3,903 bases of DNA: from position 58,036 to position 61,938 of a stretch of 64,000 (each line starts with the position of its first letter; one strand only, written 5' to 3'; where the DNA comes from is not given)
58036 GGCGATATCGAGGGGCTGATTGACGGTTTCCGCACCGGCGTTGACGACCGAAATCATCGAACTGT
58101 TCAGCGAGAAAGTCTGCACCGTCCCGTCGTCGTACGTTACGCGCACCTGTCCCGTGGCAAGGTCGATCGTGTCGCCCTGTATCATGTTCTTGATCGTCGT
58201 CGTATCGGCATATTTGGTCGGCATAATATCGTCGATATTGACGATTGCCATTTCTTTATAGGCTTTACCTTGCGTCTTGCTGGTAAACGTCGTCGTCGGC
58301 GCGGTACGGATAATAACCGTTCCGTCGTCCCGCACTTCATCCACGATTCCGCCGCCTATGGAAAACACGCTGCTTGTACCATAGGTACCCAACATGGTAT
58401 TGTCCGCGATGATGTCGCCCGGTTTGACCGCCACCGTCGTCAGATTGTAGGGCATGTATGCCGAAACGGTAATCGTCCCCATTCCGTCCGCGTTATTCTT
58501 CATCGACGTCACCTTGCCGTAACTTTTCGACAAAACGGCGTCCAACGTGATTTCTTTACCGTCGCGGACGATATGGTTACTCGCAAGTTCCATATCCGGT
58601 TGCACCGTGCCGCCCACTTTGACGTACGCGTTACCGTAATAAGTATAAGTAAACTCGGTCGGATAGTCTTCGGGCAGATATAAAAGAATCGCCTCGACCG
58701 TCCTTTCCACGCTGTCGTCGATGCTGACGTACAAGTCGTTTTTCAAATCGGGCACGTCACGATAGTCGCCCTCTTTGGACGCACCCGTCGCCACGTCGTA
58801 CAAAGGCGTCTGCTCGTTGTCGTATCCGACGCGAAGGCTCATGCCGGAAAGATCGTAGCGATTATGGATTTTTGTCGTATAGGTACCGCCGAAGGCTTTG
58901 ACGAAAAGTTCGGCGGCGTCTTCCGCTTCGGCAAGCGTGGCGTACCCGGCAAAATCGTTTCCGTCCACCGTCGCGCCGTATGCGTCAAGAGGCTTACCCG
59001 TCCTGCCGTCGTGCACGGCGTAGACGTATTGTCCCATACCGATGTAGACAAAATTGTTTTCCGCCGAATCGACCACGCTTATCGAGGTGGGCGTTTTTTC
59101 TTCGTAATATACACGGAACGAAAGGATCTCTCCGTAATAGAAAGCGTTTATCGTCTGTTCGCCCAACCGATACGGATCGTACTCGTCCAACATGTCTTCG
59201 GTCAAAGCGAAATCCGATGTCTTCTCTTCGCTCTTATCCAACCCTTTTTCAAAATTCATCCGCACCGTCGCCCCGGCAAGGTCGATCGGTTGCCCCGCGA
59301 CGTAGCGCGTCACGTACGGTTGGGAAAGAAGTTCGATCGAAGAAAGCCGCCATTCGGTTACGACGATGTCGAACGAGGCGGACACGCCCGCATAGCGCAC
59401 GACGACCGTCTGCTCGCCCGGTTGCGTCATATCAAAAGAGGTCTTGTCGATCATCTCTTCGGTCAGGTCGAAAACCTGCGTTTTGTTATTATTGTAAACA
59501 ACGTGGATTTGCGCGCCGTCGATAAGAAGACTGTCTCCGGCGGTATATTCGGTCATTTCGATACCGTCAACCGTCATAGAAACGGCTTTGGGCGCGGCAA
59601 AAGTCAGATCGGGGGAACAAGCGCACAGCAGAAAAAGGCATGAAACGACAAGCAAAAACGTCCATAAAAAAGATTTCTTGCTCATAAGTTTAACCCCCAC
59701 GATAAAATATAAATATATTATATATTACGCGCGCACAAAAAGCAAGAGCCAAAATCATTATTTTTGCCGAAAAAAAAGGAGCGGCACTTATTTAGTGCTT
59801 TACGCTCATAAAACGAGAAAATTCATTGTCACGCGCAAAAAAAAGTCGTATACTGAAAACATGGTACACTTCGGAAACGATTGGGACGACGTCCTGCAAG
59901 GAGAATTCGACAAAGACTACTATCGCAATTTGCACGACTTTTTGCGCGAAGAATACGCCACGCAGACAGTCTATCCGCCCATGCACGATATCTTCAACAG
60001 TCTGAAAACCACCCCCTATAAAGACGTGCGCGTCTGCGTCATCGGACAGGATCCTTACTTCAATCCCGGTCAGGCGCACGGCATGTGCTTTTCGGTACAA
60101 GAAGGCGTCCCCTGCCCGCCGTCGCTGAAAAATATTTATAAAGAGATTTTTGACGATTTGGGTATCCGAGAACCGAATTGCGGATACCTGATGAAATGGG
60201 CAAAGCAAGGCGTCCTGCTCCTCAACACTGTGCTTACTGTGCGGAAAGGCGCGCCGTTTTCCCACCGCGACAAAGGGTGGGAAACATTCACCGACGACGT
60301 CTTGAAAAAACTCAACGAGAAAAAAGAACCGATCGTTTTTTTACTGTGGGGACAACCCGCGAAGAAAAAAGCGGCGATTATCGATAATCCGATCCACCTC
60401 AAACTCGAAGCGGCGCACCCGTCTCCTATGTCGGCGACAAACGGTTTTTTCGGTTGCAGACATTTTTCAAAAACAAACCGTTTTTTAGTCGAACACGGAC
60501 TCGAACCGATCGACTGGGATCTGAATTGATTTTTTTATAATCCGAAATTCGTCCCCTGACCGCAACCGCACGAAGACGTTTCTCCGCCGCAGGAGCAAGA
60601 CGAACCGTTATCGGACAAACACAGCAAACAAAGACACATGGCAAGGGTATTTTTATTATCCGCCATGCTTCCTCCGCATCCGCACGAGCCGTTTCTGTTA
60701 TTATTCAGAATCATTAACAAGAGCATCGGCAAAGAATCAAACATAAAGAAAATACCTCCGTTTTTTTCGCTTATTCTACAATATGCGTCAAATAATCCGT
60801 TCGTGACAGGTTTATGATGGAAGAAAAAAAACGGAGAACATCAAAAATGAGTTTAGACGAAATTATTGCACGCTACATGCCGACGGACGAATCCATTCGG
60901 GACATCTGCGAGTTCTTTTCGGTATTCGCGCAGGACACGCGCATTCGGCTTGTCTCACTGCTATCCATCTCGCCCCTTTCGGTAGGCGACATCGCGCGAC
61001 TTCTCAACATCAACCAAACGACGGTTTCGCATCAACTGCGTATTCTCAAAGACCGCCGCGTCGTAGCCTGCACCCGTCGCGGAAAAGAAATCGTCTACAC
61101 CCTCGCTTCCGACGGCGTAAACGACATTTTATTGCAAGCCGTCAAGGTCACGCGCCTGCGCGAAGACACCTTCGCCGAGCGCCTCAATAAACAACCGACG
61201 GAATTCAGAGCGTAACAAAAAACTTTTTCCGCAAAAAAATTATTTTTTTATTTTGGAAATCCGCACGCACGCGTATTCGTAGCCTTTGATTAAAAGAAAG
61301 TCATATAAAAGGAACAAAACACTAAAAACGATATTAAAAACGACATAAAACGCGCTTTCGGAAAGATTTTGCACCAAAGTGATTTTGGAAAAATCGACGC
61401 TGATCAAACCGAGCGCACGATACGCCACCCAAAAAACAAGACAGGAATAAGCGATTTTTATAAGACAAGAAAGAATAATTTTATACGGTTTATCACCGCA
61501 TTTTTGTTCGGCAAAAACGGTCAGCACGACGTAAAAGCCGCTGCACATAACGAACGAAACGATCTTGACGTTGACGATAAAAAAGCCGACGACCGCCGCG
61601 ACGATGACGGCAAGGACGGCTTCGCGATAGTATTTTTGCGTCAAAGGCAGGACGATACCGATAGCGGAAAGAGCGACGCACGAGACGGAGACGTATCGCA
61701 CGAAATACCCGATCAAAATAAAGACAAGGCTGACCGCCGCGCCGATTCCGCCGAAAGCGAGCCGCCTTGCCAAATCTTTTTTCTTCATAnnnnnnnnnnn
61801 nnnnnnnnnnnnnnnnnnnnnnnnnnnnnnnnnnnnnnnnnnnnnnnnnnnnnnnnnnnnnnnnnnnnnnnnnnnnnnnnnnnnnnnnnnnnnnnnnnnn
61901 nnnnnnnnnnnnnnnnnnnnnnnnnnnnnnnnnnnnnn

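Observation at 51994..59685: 7.7-kb gene for a 2,563-aa lipoprotein assembled from at least four different repeat classes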

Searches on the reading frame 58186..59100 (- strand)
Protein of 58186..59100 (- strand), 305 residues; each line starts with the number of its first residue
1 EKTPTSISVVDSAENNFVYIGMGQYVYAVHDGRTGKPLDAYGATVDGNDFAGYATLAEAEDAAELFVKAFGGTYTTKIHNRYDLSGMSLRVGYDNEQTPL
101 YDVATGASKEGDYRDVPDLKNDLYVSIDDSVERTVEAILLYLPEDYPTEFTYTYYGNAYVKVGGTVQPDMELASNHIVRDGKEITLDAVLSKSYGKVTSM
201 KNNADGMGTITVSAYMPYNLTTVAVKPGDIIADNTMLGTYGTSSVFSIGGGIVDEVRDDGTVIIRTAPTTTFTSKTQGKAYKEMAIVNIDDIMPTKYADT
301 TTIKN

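Call 40: predict_structure(alignment_id=A4)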
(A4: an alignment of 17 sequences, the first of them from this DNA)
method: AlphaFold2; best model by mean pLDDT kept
length: 305 residues; sequences in the alignment: 17
mean_pLDDT: 89.3   pTM: 0.80
mean pLDDT of the five models: 89.3, 87.2, 87.0, 81.8, 79.0
residues with pLDDT >= 90: 196; 70-90: 86; 50-70: 21; < 50: 2
segments of 3 or more residues with pLDDT < 50: none
pLDDT, mean of each block of 10 residues (from residue 1): 91 85 89 91 85 90 95 91 91 92 91 82 91 93 93 94 95 89 90 95 92 97 95 97 96 95 97 86 66 63 51
secondary structure, 60 per line:
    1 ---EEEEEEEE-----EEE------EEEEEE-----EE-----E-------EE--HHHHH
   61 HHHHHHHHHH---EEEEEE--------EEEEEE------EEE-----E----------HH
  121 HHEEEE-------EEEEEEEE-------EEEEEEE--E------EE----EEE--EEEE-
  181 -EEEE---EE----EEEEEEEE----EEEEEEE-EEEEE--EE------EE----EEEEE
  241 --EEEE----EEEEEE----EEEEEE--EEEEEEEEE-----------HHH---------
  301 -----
elements in order: E4-11 E17-19 E26-31 H56-70 E74-79 E88-93 E100-102 H119-122 E123-126 E134-141 E149-155 E171-173 E176-179 E182-185 E195-202 E207-213 E215-219 E236-240 E243-246 E251-256 E261-266 E269-277

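Call 44: fold_search(model_id=the predicted structure, library=pdb)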
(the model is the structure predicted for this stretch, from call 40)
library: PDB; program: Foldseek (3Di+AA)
matches with E <= 10: 500; with E <= 0.001: 8
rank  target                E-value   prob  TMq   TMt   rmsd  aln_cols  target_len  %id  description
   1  6m6b_D                1.9e-04  1.00  0.22  0.07   7.1       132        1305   21  Cryo-EM structure of Thermus thermophilus Mfd in complex with RNA polymerase and ATP-gamma-S (released 2020-10-14)
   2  5x22_N                3.4e-04  0.97  0.16  0.04  21.1       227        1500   14  Crystal structure of Thermus thermophilus transcription initiation complex with GpA and CMPcPP (released 2017-07-05)
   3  9uko_D                7.0e-04  1.00  0.18  0.05  13.4       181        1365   15  CryoEM structure of the T.thermophilus transcription initiation complex bound to Ap4A-C, -1 dA in the template DNA str (released 2025-10-22)
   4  2auj                  7.4e-04  1.00  0.16  0.17  12.7       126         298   21  Structure of Thermus aquaticus RNA polymerase beta'-subunit insert (released 2005-10-04)
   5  5d4d_D                7.4e-04  0.82  0.16  0.04  25.4       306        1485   12  Crystal structure of Thermus thermophilus product complex for transcription initiation with NAD and CTP (released 2016-07-06)
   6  9uks_D                8.2e-04  1.00  0.17  0.04  13.8       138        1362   17  CryoEM structure of the T.thermophilus transcription initiation complex in the presence of Gp4A, -1 dA in the template (released 2025-10-22)
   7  5x21_D                8.7e-04  0.77  0.16  0.04  24.1       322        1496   12  Crystal structure of Thermus thermophilus transcription initiation complex with GpA and pseudouridimycin (PUM) (released 2017-07-05)
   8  4oir_D                9.2e-04  0.94  0.16  0.04  21.0       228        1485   16  Crystal structure of Thermus thermophilus RNA polymerase transcription initiation complex soaked with GE23077 and rifa (released 2014-05-07)
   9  9frj_D                1.1e-03  1.00  0.18  0.05  13.1       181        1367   16  Ap4A bound in de novo transcription initiation T. thermophilus RNA polymerase complex with aTT DNA template (released 2025-12-17)
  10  2ppb_D                1.1e-03  1.00  0.19  0.06   8.4       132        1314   22  Crystal structure of the T. thermophilus RNAP polymerase elongation complex with the ntp substrate analog and antibiot (released 2007-07-17)
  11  3eql_D                1.1e-03  1.00  0.21  0.06   7.6       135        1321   24  Crystal structure of the T. Thermophilus RNA polymerase holoenzyme in complex with antibiotic myxopyronin (released 2008-10-28)
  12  9ukt_D                1.1e-03  1.00  0.18  0.05  13.0       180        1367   16  CryoEM structure of the T.thermophilus transcription initiation complex bound to Gp4A-C-U and CTP, -1 dC in the templa (released 2025-10-22)
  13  9ult_D                1.1e-03  1.00  0.18  0.06  13.6       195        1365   16  CryoEM structure of the T.thermophilus transcription initiation complex bound to Up4A-C and UTP, -1 dA in the template (released 2025-10-22)
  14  8emb_F                1.2e-03  1.00  0.20  0.23  12.1       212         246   12  X-ray crystal structure of Thermosynechococcus elongatus Si3 domain of RNA polymerase RpoC2 subunit (released 2022-11-09)
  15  9ujp_D                1.3e-03  1.00  0.17  0.04  13.8       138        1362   17  CryoEM structure of the T.thermophilus transcription initiation complex in the presence of Up4A (released 2025-10-22)
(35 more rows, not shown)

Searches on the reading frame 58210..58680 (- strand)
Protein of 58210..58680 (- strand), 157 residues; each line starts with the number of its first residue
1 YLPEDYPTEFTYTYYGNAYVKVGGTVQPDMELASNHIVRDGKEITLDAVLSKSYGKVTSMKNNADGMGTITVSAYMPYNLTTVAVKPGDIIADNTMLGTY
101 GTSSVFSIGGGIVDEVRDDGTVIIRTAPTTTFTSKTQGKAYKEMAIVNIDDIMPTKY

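Call 31: search_solved_structures(query=A3, max_evalue=10, show_alignments=2)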
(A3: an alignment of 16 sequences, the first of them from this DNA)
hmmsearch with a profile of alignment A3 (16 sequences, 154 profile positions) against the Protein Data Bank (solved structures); distinct sequences matched with E-value up to 10: 6.
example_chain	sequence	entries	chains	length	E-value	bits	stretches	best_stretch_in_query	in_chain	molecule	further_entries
3tuf_B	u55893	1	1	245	0.05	16.4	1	76-122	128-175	Stage II sporulation protein Q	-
3uz0_B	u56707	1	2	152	0.051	16.4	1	76-121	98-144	Stage II sporulation protein Q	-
5kqb_A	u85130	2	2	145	0.34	13.7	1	48-110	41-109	Peptidase M23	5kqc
2mna_A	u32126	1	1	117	0.47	13.3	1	68-148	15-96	Single-stranded DNA binding protein (SSB)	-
1o7i_A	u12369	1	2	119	0.5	13.2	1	68-148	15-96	SINGLE STRANDED DNA BINDING PROTEIN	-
7wcg_A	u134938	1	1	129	0.62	12.9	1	68-148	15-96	Single-stranded DNA binding protein Ssb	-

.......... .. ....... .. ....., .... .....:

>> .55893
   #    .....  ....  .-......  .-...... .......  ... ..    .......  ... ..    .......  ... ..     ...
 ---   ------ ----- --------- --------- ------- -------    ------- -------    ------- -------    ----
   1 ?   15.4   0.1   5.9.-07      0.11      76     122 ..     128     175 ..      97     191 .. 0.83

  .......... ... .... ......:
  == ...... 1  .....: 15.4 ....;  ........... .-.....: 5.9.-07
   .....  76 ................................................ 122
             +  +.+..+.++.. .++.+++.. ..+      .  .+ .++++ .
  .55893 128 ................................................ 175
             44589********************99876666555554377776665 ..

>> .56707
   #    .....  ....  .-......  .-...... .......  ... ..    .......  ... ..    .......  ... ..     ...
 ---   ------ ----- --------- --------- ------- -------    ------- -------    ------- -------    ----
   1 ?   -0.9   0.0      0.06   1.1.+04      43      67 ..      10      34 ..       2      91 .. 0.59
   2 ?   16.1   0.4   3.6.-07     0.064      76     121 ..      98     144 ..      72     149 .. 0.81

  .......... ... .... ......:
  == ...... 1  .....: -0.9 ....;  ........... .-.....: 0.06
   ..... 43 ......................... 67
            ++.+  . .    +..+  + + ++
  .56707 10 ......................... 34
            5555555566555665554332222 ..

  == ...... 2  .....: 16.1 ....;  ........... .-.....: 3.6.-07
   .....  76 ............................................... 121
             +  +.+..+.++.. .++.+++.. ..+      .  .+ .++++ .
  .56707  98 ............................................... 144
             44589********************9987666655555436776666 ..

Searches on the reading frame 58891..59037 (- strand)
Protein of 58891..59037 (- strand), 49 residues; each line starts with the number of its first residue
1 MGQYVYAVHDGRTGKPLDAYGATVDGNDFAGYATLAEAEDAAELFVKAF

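Call 43: search_solved_structures(query=A5, max_evalue=10, show_alignments=2)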
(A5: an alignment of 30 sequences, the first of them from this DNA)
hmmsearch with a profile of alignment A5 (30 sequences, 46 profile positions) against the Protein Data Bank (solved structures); distinct sequences matched with E-value up to 10: 15.
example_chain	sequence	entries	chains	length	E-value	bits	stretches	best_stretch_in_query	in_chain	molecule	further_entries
5det_A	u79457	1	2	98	0.053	16.6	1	27-45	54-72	RNA-binding protein with multiple splicing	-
4ed5_A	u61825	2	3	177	0.062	16.4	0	28-45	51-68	ELAV-like protein 1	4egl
5cyj_A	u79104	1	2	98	0.92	12.6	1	27-45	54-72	RNA-binding protein with multiple splicing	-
2m9k_A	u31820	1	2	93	0.92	12.6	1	27-45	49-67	RNA-binding protein with multiple splicing 2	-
7zuh_AAA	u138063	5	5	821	1.1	12.4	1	18-39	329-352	Penicillin-binding protein 1b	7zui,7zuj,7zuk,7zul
3nbu_A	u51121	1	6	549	1.1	12.4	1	9-22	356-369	Glucose-6-phosphate isomerase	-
2ys3_A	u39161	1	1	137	1.2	12.2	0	24-34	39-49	Unc-112-related protein 2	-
7rtb_P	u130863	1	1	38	1.4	12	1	23-42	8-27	Peptide-19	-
2k3i_A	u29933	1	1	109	1.4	12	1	27-44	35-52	Uncharacterized protein yiiS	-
2jch_A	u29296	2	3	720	1.7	11.8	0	18-39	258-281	PENICILLIN-BINDING PROTEIN 1B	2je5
8rc5_1A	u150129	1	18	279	3.1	10.9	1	8-28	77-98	ORF016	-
2y2g_A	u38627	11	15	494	3.2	10.9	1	18-39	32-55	PENICILLIN-BINDING PROTEIN 1B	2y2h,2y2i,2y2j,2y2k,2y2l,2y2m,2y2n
2xd1_A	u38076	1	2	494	7.7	9.7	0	18-39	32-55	PENICILLIN-BINDING PROTEIN 1B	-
2bg1_A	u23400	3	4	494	7.7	9.6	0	18-39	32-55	PENICILLIN-BINDING PROTEIN 1B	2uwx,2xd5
9sg5_A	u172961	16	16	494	7.7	9.6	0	18-39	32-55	Penicillin-binding protein 1B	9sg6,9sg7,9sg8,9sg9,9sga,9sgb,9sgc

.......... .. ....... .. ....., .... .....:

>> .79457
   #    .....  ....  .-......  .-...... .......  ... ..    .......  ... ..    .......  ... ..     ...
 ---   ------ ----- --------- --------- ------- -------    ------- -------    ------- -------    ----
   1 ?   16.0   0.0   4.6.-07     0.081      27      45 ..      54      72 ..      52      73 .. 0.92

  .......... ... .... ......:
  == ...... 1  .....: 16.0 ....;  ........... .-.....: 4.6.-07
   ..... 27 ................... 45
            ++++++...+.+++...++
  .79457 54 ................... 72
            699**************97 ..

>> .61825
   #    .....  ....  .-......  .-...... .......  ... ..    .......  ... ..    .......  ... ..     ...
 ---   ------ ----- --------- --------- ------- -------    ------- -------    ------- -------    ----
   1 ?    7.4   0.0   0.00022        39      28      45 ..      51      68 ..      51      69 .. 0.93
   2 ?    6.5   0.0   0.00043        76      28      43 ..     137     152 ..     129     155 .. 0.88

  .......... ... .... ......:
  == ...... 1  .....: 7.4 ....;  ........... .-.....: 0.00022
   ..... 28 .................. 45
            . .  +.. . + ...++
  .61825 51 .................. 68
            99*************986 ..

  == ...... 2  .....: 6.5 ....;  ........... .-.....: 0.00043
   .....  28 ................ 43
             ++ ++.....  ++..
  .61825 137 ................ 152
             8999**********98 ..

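Call 79: find_homologous_proteins(query=A5, max_evalue=0.01)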
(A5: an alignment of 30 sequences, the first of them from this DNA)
Query A5 (30 sequences): 58 candidates shared short words with the query, none scored E <= 0.01.

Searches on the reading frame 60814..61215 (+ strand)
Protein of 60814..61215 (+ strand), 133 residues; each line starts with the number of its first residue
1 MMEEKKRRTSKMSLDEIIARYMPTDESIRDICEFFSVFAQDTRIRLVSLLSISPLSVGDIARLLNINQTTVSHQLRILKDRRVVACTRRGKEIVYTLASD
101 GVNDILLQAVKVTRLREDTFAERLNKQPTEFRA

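Call 10: search_protein_families(library=pfam, proteins=[window:60814-61215:+], max_evalue=0.01)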
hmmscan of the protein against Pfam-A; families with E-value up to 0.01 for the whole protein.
window:60814-61215:+ (133 aa): 7 families
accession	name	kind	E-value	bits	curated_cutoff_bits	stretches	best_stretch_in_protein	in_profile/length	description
PF01022.26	HTH_5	-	2.5e-13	50.1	22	1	41-84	2-45/47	Bacterial regulatory protein, arsR family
PF12840.13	HTH_20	-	3.5e-09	36.9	27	1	39-84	2-48/51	Helix-turn-helix domain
PF13545.12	HTH_Crp_2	-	0.00016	22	27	1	53-93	21-59/70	Crp-like helix-turn-helix domain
PF12802.13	MarR_2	-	0.00017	22.1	27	1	42-84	6-50/61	MarR family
PF25212.1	HVO_A0114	-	0.0018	18.5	27.6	1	30-94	12-76/84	HVO_A0114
PF13936.12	HTH_38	-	0.0021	18.2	27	0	55-76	21-42/44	Helix-turn-helix domain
PF21531.3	Rv2175c_wHTH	-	0.0025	18.2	27.1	0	55-93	16-51/57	DNA-binding protein Rv2175c, wHTH domain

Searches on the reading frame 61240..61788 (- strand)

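Call 10: search_protein_families(library=pfam, proteins=[window:61240-61788:-], max_evalue=0.01)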
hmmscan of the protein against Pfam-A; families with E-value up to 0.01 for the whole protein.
window:61240-61788:- (182 aa): 0 families

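Call 49: search_protein_families(library=pfam, proteins=[window:61240-61788:-], max_evalue=10)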
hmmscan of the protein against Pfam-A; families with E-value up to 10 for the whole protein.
window:61240-61788:- (182 aa): 1 family
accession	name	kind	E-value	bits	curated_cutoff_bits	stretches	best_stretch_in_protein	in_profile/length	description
PF05038.18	Cytochrom_B558a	-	0.057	13.5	25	1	43-95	76-129/184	Cytochrome Cytochrome b558 alpha-subunit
